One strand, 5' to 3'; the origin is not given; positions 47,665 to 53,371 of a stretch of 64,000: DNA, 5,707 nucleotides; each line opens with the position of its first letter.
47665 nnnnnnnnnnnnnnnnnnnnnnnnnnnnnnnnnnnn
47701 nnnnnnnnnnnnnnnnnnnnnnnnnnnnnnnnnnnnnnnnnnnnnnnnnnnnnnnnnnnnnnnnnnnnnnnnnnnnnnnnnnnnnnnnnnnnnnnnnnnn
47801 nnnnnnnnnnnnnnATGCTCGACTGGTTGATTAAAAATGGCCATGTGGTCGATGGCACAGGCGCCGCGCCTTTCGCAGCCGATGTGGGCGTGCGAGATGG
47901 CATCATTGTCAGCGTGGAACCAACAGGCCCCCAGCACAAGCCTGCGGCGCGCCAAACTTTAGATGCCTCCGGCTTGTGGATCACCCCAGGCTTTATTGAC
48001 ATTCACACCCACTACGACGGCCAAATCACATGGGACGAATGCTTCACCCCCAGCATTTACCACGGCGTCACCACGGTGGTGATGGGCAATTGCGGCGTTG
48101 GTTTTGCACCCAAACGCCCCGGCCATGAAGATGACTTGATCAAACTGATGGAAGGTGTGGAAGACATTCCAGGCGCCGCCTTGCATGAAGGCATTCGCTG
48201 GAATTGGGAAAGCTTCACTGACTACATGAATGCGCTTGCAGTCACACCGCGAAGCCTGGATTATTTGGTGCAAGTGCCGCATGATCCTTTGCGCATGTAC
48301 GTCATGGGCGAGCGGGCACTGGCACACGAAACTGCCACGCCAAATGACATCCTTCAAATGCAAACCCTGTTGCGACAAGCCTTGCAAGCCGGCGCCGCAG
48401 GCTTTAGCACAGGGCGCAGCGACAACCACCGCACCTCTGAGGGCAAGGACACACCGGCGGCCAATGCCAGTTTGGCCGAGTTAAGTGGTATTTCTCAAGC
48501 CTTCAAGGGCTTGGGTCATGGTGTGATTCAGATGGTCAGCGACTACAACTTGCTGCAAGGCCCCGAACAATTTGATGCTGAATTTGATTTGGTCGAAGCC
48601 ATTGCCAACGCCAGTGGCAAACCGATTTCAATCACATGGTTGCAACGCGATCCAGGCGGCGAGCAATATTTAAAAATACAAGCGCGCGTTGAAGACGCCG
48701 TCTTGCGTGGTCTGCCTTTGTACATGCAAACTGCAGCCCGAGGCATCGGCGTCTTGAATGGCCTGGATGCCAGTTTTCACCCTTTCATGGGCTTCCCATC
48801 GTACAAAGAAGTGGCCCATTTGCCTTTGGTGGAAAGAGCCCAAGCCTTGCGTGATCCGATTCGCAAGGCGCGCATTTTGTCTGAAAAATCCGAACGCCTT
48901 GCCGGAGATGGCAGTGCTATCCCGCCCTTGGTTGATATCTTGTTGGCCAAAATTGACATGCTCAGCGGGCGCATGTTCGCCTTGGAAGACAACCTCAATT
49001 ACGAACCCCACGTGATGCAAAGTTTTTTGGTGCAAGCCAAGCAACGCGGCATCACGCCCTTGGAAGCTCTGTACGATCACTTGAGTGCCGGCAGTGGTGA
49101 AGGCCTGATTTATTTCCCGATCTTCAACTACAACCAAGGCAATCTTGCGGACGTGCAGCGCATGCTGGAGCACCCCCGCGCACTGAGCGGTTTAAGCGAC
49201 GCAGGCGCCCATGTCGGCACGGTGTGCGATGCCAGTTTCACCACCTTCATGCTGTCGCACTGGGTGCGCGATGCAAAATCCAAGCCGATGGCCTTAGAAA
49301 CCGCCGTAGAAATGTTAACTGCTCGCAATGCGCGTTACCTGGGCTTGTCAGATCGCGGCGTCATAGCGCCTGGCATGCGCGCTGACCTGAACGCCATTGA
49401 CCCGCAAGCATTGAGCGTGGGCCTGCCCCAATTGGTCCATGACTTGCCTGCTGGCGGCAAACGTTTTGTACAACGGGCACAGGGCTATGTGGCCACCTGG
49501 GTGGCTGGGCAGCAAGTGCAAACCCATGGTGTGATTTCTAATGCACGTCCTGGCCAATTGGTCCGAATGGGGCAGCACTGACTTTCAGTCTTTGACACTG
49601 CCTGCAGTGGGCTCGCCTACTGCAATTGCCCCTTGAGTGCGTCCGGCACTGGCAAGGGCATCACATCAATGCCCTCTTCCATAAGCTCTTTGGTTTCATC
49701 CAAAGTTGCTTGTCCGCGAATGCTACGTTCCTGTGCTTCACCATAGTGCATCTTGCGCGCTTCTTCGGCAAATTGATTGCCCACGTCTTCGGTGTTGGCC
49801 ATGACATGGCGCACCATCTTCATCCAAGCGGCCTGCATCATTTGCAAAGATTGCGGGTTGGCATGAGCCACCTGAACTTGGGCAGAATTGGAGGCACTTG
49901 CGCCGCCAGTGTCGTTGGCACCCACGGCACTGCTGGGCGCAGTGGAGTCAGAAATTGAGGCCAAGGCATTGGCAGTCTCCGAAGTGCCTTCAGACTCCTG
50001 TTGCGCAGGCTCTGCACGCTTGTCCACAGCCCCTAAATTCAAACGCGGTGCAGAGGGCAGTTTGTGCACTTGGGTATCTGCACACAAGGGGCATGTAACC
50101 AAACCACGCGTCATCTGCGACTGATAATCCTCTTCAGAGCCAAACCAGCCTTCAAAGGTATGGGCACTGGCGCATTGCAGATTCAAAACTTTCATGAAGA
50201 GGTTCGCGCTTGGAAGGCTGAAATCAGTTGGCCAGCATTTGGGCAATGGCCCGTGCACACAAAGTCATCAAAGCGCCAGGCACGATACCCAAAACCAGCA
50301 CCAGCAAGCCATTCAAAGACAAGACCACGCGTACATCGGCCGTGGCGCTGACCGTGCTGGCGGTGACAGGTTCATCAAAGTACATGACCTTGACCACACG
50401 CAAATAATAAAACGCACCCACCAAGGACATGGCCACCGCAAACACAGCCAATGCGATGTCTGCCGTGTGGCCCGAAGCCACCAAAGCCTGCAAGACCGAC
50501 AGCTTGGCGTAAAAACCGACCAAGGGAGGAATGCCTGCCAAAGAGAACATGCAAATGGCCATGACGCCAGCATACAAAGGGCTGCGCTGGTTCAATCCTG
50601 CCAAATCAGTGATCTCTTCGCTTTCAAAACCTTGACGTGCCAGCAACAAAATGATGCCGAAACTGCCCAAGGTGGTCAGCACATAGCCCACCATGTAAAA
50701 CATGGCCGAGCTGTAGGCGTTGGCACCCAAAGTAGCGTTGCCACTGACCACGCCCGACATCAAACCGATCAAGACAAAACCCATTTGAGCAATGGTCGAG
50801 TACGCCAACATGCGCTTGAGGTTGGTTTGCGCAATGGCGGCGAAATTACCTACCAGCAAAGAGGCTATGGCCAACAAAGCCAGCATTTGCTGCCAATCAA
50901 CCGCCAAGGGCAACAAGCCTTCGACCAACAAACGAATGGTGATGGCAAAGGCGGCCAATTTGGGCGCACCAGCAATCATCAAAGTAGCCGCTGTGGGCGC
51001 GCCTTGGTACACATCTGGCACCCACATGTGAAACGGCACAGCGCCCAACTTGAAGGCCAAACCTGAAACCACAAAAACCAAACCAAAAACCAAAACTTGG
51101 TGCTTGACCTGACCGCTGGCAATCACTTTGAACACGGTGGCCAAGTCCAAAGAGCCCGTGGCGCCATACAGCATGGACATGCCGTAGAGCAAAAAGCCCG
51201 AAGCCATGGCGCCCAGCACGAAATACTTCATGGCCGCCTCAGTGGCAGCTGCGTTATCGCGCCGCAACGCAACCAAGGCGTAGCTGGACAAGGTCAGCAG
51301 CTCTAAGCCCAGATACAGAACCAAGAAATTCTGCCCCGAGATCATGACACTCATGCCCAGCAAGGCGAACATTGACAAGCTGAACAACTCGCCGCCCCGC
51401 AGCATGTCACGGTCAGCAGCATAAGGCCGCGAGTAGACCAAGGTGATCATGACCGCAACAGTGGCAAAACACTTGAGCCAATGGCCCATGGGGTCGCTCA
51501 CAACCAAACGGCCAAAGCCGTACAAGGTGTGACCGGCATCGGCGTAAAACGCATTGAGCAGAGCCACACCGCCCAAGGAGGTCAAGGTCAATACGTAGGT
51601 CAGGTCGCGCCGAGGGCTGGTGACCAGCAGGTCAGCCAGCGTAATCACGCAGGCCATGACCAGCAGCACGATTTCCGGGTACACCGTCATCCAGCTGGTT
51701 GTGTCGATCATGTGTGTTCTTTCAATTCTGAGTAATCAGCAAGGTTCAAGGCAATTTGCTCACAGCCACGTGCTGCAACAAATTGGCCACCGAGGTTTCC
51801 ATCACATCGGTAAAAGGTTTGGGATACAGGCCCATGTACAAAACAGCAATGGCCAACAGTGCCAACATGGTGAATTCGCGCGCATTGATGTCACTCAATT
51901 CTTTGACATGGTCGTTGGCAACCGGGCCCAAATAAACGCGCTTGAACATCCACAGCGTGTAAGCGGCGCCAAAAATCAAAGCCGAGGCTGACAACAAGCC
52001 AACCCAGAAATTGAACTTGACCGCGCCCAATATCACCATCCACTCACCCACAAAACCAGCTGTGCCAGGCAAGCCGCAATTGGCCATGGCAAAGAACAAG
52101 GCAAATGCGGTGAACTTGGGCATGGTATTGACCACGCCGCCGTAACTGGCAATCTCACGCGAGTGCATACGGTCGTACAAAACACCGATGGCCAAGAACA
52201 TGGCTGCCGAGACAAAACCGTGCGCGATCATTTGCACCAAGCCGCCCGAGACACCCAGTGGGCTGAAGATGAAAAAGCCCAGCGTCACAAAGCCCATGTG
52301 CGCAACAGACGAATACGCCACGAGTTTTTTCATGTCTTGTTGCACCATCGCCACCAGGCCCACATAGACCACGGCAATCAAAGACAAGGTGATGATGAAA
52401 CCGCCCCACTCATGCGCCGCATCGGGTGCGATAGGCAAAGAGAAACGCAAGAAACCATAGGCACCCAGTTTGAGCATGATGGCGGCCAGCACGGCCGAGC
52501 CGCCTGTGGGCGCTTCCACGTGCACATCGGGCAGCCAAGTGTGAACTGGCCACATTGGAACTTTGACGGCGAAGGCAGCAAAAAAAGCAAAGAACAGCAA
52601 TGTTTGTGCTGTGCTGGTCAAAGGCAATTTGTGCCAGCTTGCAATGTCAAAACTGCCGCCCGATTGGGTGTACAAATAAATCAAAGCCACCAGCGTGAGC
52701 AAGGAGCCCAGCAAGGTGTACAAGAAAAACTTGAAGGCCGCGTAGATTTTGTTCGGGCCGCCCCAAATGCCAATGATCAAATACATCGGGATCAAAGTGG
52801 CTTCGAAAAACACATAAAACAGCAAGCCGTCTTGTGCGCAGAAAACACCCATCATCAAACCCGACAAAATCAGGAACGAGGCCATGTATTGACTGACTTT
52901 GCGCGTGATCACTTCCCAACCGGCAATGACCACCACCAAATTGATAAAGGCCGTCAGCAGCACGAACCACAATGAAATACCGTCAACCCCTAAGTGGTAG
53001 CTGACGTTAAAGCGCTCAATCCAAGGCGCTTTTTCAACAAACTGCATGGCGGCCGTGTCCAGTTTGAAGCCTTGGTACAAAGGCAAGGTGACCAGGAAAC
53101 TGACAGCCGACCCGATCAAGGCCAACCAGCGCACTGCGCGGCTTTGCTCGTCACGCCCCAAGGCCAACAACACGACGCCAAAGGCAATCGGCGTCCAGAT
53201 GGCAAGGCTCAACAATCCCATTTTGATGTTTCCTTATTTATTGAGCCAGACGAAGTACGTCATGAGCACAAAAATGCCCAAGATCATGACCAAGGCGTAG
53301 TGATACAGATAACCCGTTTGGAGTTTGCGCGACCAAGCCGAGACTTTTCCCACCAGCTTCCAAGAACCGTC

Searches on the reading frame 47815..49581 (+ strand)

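Call 50: search_protein_families(library=pfam, max_evalue=0.000001, proteins=[window:47815-49581:+])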
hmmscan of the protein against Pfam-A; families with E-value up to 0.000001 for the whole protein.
window:47815-49581:+ (588 aa): 2 families
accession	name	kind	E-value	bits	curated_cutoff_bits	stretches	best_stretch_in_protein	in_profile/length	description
PF07969.17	Amidohydro_3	-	2.6e-42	146.3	29.7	2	47-288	1-207/472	Amidohydrolase family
PF01979.26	Amidohydro_1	-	3.5e-12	46.7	25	1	457-542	235-328/345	Amidohydrolase family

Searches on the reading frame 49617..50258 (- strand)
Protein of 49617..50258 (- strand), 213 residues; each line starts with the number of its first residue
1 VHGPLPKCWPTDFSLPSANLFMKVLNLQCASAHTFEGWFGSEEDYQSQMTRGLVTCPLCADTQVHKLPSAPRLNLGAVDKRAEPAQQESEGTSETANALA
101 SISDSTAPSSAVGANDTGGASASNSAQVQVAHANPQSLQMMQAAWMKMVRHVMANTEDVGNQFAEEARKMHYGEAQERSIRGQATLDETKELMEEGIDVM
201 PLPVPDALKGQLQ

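Call 50: search_protein_families(library=pfam, max_evalue=0.000001, proteins=[window:49617-50258:-])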
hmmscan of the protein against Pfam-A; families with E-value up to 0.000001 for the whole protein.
window:49617-50258:- (213 aa): 1 family
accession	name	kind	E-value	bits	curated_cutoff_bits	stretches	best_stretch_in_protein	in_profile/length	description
PF06676.16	DUF1178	-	1.6e-52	178.2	31.6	1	22-206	1-146/147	Protein of unknown function (DUF1178)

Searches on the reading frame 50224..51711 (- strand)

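Call 50: search_protein_families(library=pfam, max_evalue=0.000001, proteins=[window:50224-51711:-])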
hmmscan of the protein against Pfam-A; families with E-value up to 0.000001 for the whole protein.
window:50224-51711:- (495 aa): 1 family
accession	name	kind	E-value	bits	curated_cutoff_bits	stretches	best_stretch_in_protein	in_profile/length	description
PF00361.26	Proton_antipo_M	-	3.7e-72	243.5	21.5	1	128-428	3-293/294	NADH:quinone oxidoreductase/Mrp antiporter, TM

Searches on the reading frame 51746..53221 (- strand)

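Call 90: search_protein_families(library=pfam, max_evalue=0.00001, proteins=[window:51746-53221:-])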
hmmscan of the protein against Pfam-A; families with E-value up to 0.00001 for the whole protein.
window:51746-53221:- (491 aa): 1 family
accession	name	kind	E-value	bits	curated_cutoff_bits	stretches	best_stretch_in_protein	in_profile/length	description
PF00361.26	Proton_antipo_M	-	5e-78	262.7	21.5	1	129-411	1-286/294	NADH:quinone oxidoreductase/Mrp antiporter, TM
